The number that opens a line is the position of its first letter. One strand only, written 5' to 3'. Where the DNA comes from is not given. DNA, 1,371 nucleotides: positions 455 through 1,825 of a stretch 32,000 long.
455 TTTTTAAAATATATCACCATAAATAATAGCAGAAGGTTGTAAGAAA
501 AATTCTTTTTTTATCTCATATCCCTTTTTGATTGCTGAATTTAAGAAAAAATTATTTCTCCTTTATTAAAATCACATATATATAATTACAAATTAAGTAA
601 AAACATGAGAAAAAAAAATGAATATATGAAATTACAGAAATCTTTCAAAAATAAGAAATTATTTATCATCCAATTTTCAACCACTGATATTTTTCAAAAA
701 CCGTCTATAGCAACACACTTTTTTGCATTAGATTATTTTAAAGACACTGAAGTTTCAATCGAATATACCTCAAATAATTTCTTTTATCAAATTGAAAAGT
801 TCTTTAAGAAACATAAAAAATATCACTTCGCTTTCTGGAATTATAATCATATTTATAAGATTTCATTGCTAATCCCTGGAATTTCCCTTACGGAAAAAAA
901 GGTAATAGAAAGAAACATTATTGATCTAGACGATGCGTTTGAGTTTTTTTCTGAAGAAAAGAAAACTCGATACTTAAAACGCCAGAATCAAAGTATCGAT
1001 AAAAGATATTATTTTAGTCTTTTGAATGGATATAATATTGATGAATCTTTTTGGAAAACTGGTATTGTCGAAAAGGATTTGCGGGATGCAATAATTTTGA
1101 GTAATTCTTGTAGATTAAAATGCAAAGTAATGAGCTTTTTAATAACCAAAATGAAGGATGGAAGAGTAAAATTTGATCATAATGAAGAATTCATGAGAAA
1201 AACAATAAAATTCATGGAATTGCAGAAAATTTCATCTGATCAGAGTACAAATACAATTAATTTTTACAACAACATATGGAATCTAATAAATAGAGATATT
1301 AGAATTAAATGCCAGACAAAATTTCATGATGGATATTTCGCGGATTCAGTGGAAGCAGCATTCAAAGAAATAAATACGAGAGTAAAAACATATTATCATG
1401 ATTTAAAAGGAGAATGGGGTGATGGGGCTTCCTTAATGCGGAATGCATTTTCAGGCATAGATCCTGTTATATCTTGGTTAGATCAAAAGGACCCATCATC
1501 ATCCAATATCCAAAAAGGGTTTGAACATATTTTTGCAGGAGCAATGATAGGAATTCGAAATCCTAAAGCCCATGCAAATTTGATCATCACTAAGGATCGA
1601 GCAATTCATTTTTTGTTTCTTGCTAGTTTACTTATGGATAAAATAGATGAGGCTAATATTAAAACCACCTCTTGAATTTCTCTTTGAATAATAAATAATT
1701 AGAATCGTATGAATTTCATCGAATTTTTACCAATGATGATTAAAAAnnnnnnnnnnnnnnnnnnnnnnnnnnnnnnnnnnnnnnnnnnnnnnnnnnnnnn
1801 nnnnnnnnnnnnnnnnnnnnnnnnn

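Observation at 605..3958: tRNA-Arg-flanking cluster: FRG-domain protein coupled to a Zn-ribbon/Rx4H protein, convergent with a TIGR02391 (RNPKAH) protein - candidate undescribed defence or toxin module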

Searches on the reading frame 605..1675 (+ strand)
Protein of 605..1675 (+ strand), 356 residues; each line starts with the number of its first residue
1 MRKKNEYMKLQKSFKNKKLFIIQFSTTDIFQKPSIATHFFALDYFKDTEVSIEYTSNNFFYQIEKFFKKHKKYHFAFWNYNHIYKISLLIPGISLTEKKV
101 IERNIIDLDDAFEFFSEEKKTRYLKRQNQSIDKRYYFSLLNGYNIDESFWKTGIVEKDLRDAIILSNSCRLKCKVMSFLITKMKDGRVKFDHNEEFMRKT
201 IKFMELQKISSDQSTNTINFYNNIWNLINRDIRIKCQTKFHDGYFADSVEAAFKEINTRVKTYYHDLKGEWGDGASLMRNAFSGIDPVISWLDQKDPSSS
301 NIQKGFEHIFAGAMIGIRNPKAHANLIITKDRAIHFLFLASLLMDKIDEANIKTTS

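Call 6: search_protein_families(library=pfam, proteins=[window:605-1675:+], max_evalue=1)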
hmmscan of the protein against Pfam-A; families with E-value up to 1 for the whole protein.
window:605-1675:+ (356 aa): 2 families
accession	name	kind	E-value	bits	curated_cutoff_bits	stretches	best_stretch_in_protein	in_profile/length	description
PF09509.15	Hypoth_Ymh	-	7.4e-21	74.7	25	1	230-347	5-119/119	Protein of unknown function (Hypoth_ymh)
PF24581.1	DUF7608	-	0.097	13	27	1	69-127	50-110/113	Domain of unknown function (DUF7608)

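Call 7: search_protein_families(library=padloc, proteins=[window:605-1675:+], max_evalue=1)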
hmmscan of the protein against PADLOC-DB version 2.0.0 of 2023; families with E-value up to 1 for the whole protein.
window:605-1675:+ (356 aa): 3 families
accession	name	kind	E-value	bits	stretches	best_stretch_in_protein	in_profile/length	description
PDLC03987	PD-Lambda-3_B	-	9.6e-12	42.8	1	236-354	150-267/270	-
PDLC02412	Aga_HEPN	-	0.00053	17.1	1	236-352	262-381/382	Class II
PDLC03988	PD-Lambda-3_B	-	0.0085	13.5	1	236-306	150-216/222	-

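Call 8: search_protein_families(library=ncbifam, proteins=[window:605-1675:+], max_evalue=1)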
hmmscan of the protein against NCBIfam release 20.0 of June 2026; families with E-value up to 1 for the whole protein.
window:605-1675:+ (356 aa): 1 family
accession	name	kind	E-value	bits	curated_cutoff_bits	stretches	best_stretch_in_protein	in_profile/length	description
TIGR02391.1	hypoth_ymh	hypoth_equivalog_domain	6.9e-16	58.5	39.45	1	229-350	2-123/125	TIGR02391 family protein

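Call 49: find_homologous_proteins(query=window:605-1675:+, max_evalue=0.001)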
Query window:605-1675:+ (356 aa): 680 proteins with E <= 0.001 among 1705 candidates; the best 120 are listed.
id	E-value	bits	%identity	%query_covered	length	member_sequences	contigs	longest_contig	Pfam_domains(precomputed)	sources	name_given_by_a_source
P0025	6.6e-231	783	100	98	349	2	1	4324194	PF09509.16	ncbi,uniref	ncbi:TIGR02391 family protein [Promethearchaeum syntrophicum]|uniref:TIGR02391 family protein n=1 Ta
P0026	4.0e-38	150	47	49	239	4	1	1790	PF09509.16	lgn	-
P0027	4.5e-38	149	58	37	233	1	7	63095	PF09509.16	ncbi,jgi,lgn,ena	-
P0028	5.7e-37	146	55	36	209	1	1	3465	PF09509.16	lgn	-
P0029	1.4e-36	144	57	36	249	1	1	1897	PF09509.16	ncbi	-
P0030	3.1e-36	143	58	38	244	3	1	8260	PF09509.16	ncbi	-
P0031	3.6e-36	143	58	35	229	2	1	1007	PF09509.16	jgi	jgi:uncharacterized protein (TIGR02391 family)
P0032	4.1e-36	143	58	35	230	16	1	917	PF09509.16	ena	-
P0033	4.3e-36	143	58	35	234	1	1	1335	PF09509.16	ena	-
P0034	5.3e-36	143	45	53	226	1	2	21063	PF09509.16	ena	-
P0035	5.9e-36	142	57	35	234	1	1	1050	PF09509.16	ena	-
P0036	7.4e-36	142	57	36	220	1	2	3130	PF09509.16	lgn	-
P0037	1.0e-35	142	52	43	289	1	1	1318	PF09509.16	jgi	-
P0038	1.0e-35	142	59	35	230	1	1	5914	PF09509.16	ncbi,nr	ncbi:TIGR02391 family protein [bacterium]|nr:TIGR02391 family protein [bacterium]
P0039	1.1e-35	142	58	36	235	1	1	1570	PF09509.16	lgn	-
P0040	1.1e-35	141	59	35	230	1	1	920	PF09509.16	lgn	-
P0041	1.5e-35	141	58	35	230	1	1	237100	PF09509.16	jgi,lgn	-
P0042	1.7e-35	141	48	46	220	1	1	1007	PF09509.16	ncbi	-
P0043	3.1e-35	140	59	35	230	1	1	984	PF09509.16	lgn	-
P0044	3.9e-35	140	51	39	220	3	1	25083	PF09509.16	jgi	-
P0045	5.6e-35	139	51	40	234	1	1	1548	PF09509.16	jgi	jgi:uncharacterized protein (TIGR02391 family)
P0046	8.4e-35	139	59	35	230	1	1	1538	PF09509.16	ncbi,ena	-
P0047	9.7e-35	138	57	35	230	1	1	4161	PF09509.16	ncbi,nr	ncbi:MAG: TIGR02391 family protein [Candidatus Korarchaeota archaeon]|nr:TIGR02391 family protein [C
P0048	1.9e-34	137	53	38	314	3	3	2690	PF09509.16,PF18864.7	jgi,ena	-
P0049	2.0e-34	137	53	38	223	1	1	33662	PF09509.16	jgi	jgi:uncharacterized protein (TIGR02391 family)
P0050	2.0e-34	137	57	35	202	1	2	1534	PF09509.16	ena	-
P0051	4.3e-34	136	52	40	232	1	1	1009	PF09509.16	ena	-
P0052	7.3e-34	136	49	42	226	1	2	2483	PF09509.16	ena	-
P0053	8.5e-34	135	58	35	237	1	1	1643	PF09509.16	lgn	-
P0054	9.9e-34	135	53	40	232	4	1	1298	PF09509.16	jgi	jgi:uncharacterized protein (TIGR02391 family)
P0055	1.5e-33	134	51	40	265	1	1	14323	PF09509.16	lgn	-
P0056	1.6e-33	134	55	36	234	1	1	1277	PF09509.16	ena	-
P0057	1.7e-33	134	50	42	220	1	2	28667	PF09509.16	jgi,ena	-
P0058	1.9e-33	134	57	35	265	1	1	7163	PF09509.16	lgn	-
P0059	2.0e-33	134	56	35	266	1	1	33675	PF09509.16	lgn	-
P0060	2.1e-33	134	55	35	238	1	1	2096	PF09509.16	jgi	-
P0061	2.2e-33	134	55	35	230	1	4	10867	PF09509.16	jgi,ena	-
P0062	3.4e-33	133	53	37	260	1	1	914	PF09509.16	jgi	-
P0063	4.1e-33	133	56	35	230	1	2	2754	PF09509.16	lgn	-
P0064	4.4e-33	133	54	37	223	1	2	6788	PF09509.16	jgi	jgi:uncharacterized protein (TIGR02391 family)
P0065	4.7e-33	133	55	36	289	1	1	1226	PF09509.16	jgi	jgi:uncharacterized protein (TIGR02391 family)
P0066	4.9e-33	133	57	36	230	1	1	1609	PF09509.16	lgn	-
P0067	5.2e-33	133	52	41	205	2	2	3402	PF09509.16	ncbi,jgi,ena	-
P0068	6.1e-33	132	54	36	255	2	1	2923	PF09509.16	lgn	-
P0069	6.6e-33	132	45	44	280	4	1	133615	PF09509.16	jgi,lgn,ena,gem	-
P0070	7.0e-33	132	57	35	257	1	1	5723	PF09509.16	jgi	jgi:uncharacterized protein (TIGR02391 family)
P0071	8.2e-33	132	49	42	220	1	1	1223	PF09509.16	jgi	-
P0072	8.7e-33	132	52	37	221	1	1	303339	PF09509.16,PF12773.14,PF10083.15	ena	-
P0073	8.8e-33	132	50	41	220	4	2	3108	PF09509.16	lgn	-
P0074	9.6e-33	132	58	35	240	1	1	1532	PF09509.16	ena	-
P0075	1.4e-32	131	51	36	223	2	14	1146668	PF09509.16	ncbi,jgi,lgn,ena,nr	ncbi:MAG: TIGR02391 family protein [Deltaproteobacteria bacterium]|nr:TIGR02391 family protein [Delt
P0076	1.5e-32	131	56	36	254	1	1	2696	PF09509.16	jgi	jgi:uncharacterized protein (TIGR02391 family)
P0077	2.4e-32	131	42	54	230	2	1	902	PF09509.16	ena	-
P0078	2.6e-32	130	50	43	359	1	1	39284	PF14088.12,PF09509.16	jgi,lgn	jgi:uncharacterized protein (TIGR02391 family)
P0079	2.7e-32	130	46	40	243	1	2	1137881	PF09509.16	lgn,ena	-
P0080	2.9e-32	130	48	37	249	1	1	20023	PF09509.16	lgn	-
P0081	2.9e-32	130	52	36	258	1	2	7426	PF09509.16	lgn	-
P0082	3.0e-32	130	55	35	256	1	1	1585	PF09509.16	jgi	jgi:uncharacterized protein (TIGR02391 family)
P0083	3.3e-32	130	53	38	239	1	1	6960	PF09509.16,PF00684.26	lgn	-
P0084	3.4e-32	130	52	36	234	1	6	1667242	PF09509.16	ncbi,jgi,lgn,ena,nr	ncbi:MAG: TIGR02391 family protein [Methanomicrobiales archaeon HGW-Methanomicrobiales-1]|jgi:unchar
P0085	3.8e-32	130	49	40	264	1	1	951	PF09509.16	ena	-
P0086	4.3e-32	130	42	52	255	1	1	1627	PF09509.16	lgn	-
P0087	4.4e-32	130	54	35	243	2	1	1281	PF09509.16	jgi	jgi:uncharacterized protein (TIGR02391 family)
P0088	4.7e-32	130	57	36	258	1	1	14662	PF09509.16,PF00684.26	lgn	-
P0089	4.8e-32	130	55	35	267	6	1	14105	PF09509.16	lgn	-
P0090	5.2e-32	129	49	41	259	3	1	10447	PF09509.16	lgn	-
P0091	6.5e-32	129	54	36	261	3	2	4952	PF09509.16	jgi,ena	-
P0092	6.6e-32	129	50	40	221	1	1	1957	PF09509.16,PF00684.26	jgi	jgi:uncharacterized protein (TIGR02391 family)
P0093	7.6e-32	129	47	42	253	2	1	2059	PF09509.16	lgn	-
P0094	1.0e-31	128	47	41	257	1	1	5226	PF09509.16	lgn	-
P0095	1.2e-31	128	52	35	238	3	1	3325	PF09509.16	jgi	-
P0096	1.3e-31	128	51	36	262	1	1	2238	PF09509.16,PF00684.26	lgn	-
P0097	1.4e-31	128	50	39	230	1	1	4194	PF09509.16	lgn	-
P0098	1.5e-31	128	53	36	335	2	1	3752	PF09509.16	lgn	-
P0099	1.7e-31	128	43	46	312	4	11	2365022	PF09509.16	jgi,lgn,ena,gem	-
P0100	1.7e-31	128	51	39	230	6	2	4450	PF09509.16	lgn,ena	-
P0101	2.0e-31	127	53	35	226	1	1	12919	PF09509.16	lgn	-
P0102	2.3e-31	127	53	36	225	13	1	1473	PF09509.16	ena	-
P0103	2.7e-31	127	53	36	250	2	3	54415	PF09509.16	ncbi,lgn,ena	-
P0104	3.2e-31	127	55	36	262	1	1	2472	PF09509.16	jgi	jgi:uncharacterized protein (TIGR02391 family)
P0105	3.8e-31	127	48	41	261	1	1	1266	PF09509.16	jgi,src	-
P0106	3.9e-31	127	53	36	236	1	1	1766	PF09509.16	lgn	-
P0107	4.0e-31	127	47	41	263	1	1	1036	PF09509.16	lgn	-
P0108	4.0e-31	126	48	41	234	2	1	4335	PF09509.16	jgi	jgi:uncharacterized protein (TIGR02391 family)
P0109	4.1e-31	126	54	37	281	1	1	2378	PF09509.16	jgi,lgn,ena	-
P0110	4.4e-31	126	51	40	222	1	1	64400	PF09509.16,PF00684.26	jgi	jgi:uncharacterized protein (TIGR02391 family)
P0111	4.9e-31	126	48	41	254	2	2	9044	PF09509.16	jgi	-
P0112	4.9e-31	126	51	36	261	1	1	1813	PF09509.16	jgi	jgi:uncharacterized protein (TIGR02391 family)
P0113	5.1e-31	126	53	37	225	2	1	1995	PF09509.16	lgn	-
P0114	5.3e-31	126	57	35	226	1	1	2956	PF09509.16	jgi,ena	-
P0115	5.7e-31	126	50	40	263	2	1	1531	PF09509.16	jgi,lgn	jgi:uncharacterized protein (TIGR02391 family)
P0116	5.8e-31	126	49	41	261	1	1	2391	PF09509.16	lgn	-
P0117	6.2e-31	126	53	35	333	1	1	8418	PF09509.16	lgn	-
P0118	6.2e-31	126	53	36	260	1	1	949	PF09509.16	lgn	-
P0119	7.9e-31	126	53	35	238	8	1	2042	PF09509.16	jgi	-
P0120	8.1e-31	125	54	35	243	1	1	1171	PF09509.16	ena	-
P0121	8.2e-31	125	52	37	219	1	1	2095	PF09509.16,PF10083.15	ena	-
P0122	8.4e-31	125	48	40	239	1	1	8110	PF09509.16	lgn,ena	-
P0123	8.6e-31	125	52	38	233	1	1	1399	PF09509.16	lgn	-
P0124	8.8e-31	125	47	40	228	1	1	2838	PF09509.16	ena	-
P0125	1.0e-30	125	52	36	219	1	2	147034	PF09509.16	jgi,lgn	jgi:uncharacterized protein (TIGR02391 family)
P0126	1.0e-30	125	55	35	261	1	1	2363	PF09509.16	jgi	-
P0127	1.1e-30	125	50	37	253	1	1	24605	PF09509.16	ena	-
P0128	1.1e-30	125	50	36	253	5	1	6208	PF09509.16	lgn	-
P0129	1.1e-30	125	50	36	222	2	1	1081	PF09509.16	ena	-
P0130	1.2e-30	125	54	36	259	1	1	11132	PF09509.16,PF15777.11,PF00684.26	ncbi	-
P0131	1.4e-30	125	51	38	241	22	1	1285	PF09509.16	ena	-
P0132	1.5e-30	125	51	38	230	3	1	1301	PF09509.16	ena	-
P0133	1.5e-30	125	51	35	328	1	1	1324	PF09509.16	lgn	-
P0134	1.5e-30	125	47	44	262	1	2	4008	PF09509.16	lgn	-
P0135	1.6e-30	125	46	44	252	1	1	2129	PF09509.16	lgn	-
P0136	1.7e-30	124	52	38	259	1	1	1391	PF09509.16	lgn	-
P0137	1.8e-30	124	49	39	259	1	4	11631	PF09509.16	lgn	-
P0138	1.9e-30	124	50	36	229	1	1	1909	PF09509.16,PF12773.14,PF10083.15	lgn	-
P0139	2.0e-30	124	45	47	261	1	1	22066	PF09509.16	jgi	-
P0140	2.1e-30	124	51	37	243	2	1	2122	PF09509.16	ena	-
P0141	2.2e-30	124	47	40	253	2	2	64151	PF09509.16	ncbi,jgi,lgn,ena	-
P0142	2.2e-30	124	50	40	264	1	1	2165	PF09509.16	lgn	-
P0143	2.2e-30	124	49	41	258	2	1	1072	PF09509.16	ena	-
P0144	2.4e-30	124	55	36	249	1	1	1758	PF09509.16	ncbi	-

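Call 64: find_encoding_contigs(protein=P0025, flank=10000, max_places=2)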
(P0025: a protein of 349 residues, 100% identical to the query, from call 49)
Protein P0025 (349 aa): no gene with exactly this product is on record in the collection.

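Call 94: search_solved_structures(query=A5, max_evalue=1)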
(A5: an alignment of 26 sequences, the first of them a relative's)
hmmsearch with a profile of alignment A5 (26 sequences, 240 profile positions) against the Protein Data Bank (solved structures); distinct sequences matched with E-value up to 1: 2.
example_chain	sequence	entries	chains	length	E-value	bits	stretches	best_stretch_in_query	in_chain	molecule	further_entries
1cpw_A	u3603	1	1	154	0.17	15.1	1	65-142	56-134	PROTEIN (MYOGLOBIN)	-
1lhs_A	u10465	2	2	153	0.4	13.9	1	49-143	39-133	MYOGLOBIN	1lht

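Call 95: search_protein_families(library=phrogs, proteins=[window:605-1675:+], max_evalue=0.01)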
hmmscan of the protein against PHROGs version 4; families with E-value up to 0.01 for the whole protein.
window:605-1675:+ (356 aa): 0 families
